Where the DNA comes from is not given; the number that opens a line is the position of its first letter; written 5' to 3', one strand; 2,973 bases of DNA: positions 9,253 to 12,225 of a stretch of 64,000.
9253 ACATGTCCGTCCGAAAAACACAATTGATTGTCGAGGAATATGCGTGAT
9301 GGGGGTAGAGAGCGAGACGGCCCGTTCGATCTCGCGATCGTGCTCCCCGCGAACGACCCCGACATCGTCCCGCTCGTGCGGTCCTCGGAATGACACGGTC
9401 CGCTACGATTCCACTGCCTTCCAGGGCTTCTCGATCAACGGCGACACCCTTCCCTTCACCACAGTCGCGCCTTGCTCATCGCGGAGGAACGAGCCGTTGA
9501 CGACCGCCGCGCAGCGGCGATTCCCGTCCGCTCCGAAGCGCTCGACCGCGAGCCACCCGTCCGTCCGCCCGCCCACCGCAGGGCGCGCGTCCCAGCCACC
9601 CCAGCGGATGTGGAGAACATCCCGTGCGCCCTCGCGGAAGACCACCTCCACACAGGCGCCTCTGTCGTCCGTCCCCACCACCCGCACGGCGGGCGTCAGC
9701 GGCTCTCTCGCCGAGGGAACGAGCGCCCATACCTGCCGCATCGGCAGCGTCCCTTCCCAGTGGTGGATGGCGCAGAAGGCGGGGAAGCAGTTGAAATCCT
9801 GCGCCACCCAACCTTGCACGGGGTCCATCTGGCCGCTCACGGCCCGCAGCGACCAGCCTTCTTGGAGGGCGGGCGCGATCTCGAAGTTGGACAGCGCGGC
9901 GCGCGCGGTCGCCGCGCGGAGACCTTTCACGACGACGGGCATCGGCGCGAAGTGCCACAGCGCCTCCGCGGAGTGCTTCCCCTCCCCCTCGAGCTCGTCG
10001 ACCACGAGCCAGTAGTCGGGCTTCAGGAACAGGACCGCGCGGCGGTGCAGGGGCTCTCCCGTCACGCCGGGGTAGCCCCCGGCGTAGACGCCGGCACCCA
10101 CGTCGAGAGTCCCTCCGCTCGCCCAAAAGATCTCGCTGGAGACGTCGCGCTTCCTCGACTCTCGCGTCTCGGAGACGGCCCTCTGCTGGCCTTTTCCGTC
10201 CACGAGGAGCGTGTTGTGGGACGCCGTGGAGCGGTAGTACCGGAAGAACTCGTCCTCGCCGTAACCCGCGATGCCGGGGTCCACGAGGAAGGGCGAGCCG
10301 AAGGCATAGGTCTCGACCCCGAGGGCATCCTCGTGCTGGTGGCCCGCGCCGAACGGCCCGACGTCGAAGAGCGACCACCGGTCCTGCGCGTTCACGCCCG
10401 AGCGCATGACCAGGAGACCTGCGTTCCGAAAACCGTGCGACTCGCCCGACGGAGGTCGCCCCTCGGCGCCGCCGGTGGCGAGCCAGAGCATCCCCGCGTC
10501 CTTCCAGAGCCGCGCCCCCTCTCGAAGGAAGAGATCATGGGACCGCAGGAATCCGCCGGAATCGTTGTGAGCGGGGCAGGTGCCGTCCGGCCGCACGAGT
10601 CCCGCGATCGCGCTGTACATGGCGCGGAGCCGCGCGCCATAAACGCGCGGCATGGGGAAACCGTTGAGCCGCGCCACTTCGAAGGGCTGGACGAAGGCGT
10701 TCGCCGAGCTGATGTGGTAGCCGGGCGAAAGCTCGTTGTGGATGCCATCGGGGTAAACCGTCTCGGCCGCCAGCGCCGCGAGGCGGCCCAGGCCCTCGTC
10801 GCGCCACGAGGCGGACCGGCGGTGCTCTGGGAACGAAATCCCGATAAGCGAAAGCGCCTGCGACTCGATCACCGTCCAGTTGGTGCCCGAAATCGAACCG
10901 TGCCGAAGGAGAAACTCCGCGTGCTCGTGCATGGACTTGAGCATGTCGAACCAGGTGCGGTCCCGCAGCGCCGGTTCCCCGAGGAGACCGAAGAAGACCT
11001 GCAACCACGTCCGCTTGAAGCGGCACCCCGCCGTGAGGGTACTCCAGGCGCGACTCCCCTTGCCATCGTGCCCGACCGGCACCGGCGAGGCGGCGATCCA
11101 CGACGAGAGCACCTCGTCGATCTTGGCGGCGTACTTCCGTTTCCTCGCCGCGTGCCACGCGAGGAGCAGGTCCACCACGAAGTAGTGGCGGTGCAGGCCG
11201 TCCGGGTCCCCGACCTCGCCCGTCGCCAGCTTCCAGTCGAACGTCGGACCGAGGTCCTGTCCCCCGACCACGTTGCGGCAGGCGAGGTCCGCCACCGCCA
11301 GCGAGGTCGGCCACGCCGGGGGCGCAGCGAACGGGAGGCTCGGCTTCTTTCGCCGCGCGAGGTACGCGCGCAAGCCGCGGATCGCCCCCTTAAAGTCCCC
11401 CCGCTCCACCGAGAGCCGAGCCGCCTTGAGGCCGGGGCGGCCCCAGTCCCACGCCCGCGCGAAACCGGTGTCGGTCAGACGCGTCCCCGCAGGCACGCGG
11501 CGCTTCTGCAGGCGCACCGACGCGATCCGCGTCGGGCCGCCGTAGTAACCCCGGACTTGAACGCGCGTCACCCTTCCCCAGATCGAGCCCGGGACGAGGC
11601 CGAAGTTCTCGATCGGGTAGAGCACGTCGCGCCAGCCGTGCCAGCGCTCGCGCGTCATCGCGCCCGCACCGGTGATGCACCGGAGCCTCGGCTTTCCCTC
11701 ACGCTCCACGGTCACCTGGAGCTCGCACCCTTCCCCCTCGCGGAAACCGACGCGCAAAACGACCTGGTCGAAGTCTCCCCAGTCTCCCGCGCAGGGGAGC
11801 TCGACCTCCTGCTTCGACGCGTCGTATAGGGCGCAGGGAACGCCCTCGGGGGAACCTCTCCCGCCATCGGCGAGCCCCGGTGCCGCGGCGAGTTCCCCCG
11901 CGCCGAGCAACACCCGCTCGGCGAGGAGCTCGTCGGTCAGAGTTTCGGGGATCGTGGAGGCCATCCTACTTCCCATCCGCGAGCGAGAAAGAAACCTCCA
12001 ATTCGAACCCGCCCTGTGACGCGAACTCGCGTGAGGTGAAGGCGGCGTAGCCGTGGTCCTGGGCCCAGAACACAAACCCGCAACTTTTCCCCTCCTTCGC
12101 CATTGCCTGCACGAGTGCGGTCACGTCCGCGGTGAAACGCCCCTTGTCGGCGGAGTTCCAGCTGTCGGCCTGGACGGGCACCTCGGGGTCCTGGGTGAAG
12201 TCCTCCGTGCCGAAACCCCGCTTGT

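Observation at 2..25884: Accessory uronate-polysaccharide degradation supercluster with three Hepar_II_III-like proteins under a single AraC regulator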

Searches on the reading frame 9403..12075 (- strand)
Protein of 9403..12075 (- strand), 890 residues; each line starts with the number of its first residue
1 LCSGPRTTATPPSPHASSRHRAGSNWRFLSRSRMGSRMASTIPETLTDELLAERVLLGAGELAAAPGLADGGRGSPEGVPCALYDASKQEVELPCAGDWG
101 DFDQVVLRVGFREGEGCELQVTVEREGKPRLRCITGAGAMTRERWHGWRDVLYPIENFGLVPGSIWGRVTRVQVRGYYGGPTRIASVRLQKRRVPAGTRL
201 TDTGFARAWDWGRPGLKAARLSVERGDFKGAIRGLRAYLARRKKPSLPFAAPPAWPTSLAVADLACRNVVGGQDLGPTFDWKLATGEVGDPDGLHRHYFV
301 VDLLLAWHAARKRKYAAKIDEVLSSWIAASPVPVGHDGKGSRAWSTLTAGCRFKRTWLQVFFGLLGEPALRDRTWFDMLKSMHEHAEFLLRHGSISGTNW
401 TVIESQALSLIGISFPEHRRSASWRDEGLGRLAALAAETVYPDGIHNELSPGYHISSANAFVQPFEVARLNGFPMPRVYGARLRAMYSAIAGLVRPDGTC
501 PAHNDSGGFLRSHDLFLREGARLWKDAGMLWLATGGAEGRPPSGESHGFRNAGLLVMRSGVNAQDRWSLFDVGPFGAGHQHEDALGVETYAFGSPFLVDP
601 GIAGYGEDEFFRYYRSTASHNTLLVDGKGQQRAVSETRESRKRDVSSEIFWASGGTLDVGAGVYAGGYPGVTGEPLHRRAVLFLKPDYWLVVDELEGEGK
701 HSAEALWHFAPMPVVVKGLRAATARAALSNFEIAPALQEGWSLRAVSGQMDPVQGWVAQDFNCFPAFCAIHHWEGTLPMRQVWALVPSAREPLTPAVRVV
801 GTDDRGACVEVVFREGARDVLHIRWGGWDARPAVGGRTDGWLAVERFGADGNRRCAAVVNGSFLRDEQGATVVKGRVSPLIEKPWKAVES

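Call 5: search_protein_families(library=pfam, proteins=[window:9403-12075:-], max_evalue=0.01)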
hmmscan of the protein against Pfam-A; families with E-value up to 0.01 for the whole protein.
window:9403-12075:- (890 aa): 2 families
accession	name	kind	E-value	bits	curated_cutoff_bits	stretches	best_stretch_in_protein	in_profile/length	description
PF16889.11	Hepar_II_III_N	-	2.7e-39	135.9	22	1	211-506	7-313/340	Heparinase II/III N-terminus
PF07940.18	Hepar_II_III_C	-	8.1e-32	111.1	24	1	543-762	3-212/237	Heparinase II/III-like, C-terminal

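Call 9: search_solved_structures(query=window:9403-11964:-, max_evalue=1)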
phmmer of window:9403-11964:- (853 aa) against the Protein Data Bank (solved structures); distinct sequences matched with E-value up to 1: 7.
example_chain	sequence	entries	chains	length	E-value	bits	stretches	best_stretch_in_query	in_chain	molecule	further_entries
4mmh_A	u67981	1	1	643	6.7e-36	126.9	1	234-671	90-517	Heparinase III protein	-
4mmi_A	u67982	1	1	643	6.8e-36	126.9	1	234-671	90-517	Heparinase III protein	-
5jmd_A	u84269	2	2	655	2.3e-27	98.7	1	305-668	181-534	Heparinase III protein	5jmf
4fnv_A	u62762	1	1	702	1.4e-17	66.3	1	243-606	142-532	Heparinase III protein, heparitin sulfate lyase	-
9vtk_A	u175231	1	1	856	0.066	14.5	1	503-591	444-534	Uly1040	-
6lja_A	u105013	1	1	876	0.077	14.2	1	508-594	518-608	Heparinase II/III-like protein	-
6ljl_A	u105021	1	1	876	0.43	11.8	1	508-594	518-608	Heparinase II/III-like protein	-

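Call 45: search_solved_structures(query=window:9403-11964:-, max_evalue=1e-10, show_alignments=1)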
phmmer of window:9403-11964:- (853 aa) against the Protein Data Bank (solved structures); distinct sequences matched with E-value up to 1e-10: 4.
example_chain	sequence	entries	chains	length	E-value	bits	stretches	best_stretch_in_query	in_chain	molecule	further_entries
4mmh_A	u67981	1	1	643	6.7e-36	126.9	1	234-671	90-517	Heparinase III protein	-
4mmi_A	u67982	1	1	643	6.8e-36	126.9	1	234-671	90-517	Heparinase III protein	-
5jmd_A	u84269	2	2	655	2.3e-27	98.7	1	305-668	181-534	Heparinase III protein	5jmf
4fnv_A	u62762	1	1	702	1.4e-17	66.3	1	243-606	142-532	Heparinase III protein, heparitin sulfate lyase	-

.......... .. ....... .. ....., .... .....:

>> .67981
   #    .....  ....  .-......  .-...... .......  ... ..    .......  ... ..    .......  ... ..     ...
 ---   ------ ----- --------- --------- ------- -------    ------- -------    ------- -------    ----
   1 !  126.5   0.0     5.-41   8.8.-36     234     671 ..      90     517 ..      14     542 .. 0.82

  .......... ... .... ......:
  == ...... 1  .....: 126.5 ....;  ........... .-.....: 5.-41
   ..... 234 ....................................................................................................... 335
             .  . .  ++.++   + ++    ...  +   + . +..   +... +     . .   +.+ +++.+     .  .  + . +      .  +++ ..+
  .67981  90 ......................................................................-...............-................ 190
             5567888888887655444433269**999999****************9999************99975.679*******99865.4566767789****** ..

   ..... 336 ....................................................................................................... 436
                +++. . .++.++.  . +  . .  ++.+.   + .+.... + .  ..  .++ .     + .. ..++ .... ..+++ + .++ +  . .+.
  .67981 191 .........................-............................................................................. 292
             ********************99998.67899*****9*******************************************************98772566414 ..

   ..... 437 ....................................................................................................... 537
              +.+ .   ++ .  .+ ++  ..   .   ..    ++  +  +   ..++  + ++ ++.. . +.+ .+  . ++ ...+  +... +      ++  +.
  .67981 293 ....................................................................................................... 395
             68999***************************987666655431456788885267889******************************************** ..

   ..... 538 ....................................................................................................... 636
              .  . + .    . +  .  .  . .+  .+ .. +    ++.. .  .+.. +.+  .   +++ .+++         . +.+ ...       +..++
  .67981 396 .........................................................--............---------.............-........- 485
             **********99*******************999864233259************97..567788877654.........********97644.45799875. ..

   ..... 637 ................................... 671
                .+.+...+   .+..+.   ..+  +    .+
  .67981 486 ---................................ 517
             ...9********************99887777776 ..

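Call 78: find_homologous_proteins(query=window:9403-11964:-)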
Query window:9403-11964:- (853 aa): 11 proteins with E <= 0.001 among 8000 candidates.
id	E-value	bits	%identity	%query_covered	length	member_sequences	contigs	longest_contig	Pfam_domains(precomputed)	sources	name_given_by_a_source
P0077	0.0e+0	1992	100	100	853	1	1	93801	PF16889.12,PF07940.19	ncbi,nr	ncbi:MAG: alginate lyase family protein [Verrucomicrobiae bacterium]|nr:alginate lyase family protei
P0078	0.0e+0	1571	79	98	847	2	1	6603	PF16889.12,PF07940.19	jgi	jgi:hypothetical protein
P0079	0.0e+0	1222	65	94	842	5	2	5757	PF16889.12,PF07940.19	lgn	-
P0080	0.0e+0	1186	61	99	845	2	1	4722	PF16889.12,PF07940.19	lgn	-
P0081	7.5e-222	757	46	97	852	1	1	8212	PF16889.12,PF07940.19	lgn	-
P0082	2.2e-219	749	45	97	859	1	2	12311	PF16889.12,PF07940.19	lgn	-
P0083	6.3e-212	724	45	98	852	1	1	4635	PF16889.12,PF07940.19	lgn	-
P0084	1.2e-203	697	45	96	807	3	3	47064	PF16889.12,PF07940.19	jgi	jgi:hypothetical protein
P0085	6.3e-159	549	46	82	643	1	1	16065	PF16889.12,PF07940.19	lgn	-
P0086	1.2e-25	108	25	57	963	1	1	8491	PF16889.12,PF07940.19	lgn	-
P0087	9.9e-11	59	26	49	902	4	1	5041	PF16889.12,PF07940.19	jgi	jgi:uncharacterized heparinase superfamily protein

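Call 81: find_related_loci(query=A4, collection=genome_contigs, flank=10000)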
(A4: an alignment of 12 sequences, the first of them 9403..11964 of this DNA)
Query A4 (853 aa) in genome_contigs; peptide patterns used: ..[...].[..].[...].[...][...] (x = any residue, [..] = any of these).
221 stretches matched a pattern; 200 encode a relative of the query (tblastn E <= 1e-3); the best 80 are kept; 80 distinct loci.
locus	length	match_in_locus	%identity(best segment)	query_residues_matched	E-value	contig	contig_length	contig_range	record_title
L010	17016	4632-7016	45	6-825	0e+0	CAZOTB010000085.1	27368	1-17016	MAG TPA_asm: uncultured Verrucomicrobiota bacterium isolate binchicken_co107_139 genome assembly, contig: NODE_4341_leng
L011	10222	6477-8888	65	6-810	0e+0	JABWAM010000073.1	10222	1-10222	MAG: Verrucomicrobiia bacterium isolate MAG_4 scaffold_7817, whole genome shotgun sequence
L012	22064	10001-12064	35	104-762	7e-94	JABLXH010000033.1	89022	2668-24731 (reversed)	MAG: Armatimonadota bacterium isolate Ch33 contig33, whole genome shotgun sequence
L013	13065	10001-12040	33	130-762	5e-90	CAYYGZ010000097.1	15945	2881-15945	MAG TPA_asm: uncultured bacterium isolate SRP308112_co1_409 genome assembly, contig: NODE_6228_length_15945_cov_5.489239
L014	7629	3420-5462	32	179-828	2e-87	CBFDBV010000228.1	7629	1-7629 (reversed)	MAG TPA_asm: uncultured bacterium isolate SRR26215678_binner123_Refined_74 genome assembly, contig: ERZ25073496.12071, w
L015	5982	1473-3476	33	156-817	8e-87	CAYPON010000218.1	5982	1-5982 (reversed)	MAG TPA_asm: uncultured Anaerolineae bacterium isolate SRP231805_co1_126 genome assembly, contig: NODE_14674_length_5982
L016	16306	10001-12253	33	110-843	2e-85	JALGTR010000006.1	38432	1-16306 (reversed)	MAG: Candidatus Zipacnadia bacterium isolate Meg22_1012_Bin_267 Meg22_1012_Bin_267_scaffold_2008, whole genome shotgun s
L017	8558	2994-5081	33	109-772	1e-84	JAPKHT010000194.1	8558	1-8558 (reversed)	MAG: Verrucomicrobiia bacterium isolate PDA_C_MAG.85 MAG.85_194, whole genome shotgun sequence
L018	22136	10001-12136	32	147-828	9e-84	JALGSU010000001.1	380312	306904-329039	MAG: Candidatus Zipacnadia bacterium isolate AB_3033_Bin_184 AB_3033_Bin_184_scaffold_120, whole genome shotgun sequence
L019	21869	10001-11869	32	177-779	1e-83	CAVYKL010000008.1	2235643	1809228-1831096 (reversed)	MAG: uncultured bacterium isolate MFD01275.bin.2.168 genome assembly, contig: contig_12971, whole genome shotgun sequenc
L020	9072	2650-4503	33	122-720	2e-83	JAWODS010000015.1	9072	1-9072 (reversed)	MAG: Armatimonadota bacterium isolate BLK5-2.bin.37 k191_2222610, whole genome shotgun sequence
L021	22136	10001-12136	33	110-784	2e-83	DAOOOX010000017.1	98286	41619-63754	MAG TPA_asm: Verrucomicrobiia bacterium isolate AMR_MDS_2612 NODE_189_length_98286_cov_14.598823, whole genome shotgun s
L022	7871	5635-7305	36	238-785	4e-82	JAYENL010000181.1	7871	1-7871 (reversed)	MAG: Armatimonadota bacterium isolate MAG056 MAG056_181, whole genome shotgun sequence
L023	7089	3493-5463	31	155-779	2e-81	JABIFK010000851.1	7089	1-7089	MAG: Candidatus Latescibacterota bacterium isolate SI053_bin19 k141_427257, whole genome shotgun sequence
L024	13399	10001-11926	33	160-787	2e-80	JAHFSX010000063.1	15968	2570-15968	MAG: Verrucomicrobia bacterium isolate nzgw607 NODE_2267_length_15969_cov_6.358342, whole genome shotgun sequence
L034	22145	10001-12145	31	160-828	2e-78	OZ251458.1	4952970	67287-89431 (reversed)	MAG: Candidatus Latescibacterota bacterium isolate 0d485872-e18d-4011-b7de-a34ce824adf8 genome assembly, chromosome: 1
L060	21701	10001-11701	34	269-834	9e-75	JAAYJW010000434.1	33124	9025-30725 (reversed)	MAG: candidate division WS1 bacterium isolate AS10tlH2TH_342 259315_AS10, whole genome shotgun sequence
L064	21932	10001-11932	31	160-762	1e-74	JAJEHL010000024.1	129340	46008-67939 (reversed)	MAG: Candidatus Latescibacterota bacterium isolate p16x60bins.49 k141_857941, whole genome shotgun sequence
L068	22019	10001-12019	31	160-787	7e-74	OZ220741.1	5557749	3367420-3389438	MAG: Candidatus Latescibacterota bacterium isolate a9e09e5c-d410-47d8-823c-ef7e39eb5a37 genome assembly, chromosome: 1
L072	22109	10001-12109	31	160-805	6e-74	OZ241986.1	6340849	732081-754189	MAG: Candidatus Latescibacterota bacterium isolate 0d522d25-140f-41b3-910f-d932058e053c genome assembly, chromosome: 1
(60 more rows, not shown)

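Call 85: search_protein_families(library=pfam, proteins=[L064:4467-5894:-, L060:8401-9054:+, L022:1592-2584:+, L072:7897-9009:-, L034:3269-4240:-, L060:1636-3687:+, L068:13160-15127:+], max_evalue=0.0001)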
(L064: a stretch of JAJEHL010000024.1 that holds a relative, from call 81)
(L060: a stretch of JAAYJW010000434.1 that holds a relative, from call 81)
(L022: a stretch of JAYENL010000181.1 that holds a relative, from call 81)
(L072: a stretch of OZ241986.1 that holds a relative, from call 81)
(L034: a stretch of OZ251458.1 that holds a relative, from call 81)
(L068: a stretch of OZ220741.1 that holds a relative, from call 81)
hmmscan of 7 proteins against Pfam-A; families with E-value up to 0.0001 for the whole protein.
L064:4467-5894:- (475 aa): 3 families
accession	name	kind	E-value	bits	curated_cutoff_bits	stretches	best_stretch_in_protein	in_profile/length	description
PF00884.28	Sulfatase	-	9.1e-54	183.2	25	1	4-338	1-300/301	Sulfatase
PF16347.10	SGSH_C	-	1.5e-22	80.8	29.3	1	287-427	1-148/154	N-sulphoglucosamine sulphohydrolase, C-terminal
PF01663.27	Phosphodiest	-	1.8e-11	44.7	23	0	251-297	188-236/342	Type I phosphodiesterase / nucleotide pyrophosphatase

L060:8401-9054:+ (217 aa): 1 family
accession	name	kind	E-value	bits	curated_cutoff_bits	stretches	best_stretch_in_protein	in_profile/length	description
PF01161.25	PBP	-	8.3e-37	127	24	1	77-214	2-135/135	Phosphatidylethanolamine-binding protein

L022:1592-2584:+ (330 aa): 2 families
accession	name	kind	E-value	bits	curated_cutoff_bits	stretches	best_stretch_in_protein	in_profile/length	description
PF03786.19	UxuA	-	3.7e-49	167.8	23.7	1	154-325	174-351/352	D-mannonate dehydratase (UxuA)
PF01261.30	AP_endonuc_2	-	4.7e-15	56.4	31.1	1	21-289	1-223/249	Xylose isomerase-like TIM barrel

L072:7897-9009:- (370 aa): 2 families
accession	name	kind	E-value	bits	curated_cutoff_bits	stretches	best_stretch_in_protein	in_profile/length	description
PF13378.12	MR_MLE_C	-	7.5e-57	193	29.4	1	149-363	3-219/219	Enolase C-terminal domain-like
PF02746.21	MR_MLE_N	-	6.2e-14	52.7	22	1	22-125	24-116/117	Mandelate racemase / muconate lactonizing enzyme, N-terminal domain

L034:3269-4240:- (323 aa): 1 family
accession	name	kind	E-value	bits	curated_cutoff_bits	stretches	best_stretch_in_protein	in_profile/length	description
PF01557.24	FAA_hydrolase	-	1.1e-70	238.1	23.9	1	100-318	1-213/214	Fumarylacetoacetate (FAA) hydrolase C-terminal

L060:1636-3687:+ (683 aa): 2 families
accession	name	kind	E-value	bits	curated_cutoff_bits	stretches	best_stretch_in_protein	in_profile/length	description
PF21345.3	PcRGLX_2nd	-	5.2e-12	45.9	23.5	1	171-305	2-143/360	PcRGLX-like protein central beta sandwich domain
PF19501.5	PcRGLX_1st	-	1.1e-08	35.2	22.1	1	93-149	17-71/83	PcRGLX-like N-terminal RIFT barrel domain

L068:13160-15127:+ (655 aa): 2 families
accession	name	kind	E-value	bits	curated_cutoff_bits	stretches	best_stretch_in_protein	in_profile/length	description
PF20581.3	DUF6785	-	7.2e-109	365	25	1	20-518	1-498/498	Family of unknown function (DUF6785)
PF20580.3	DUF6784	-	4.7e-23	81.7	26.4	1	554-644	2-92/101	Domain of unknown function (DUF6784)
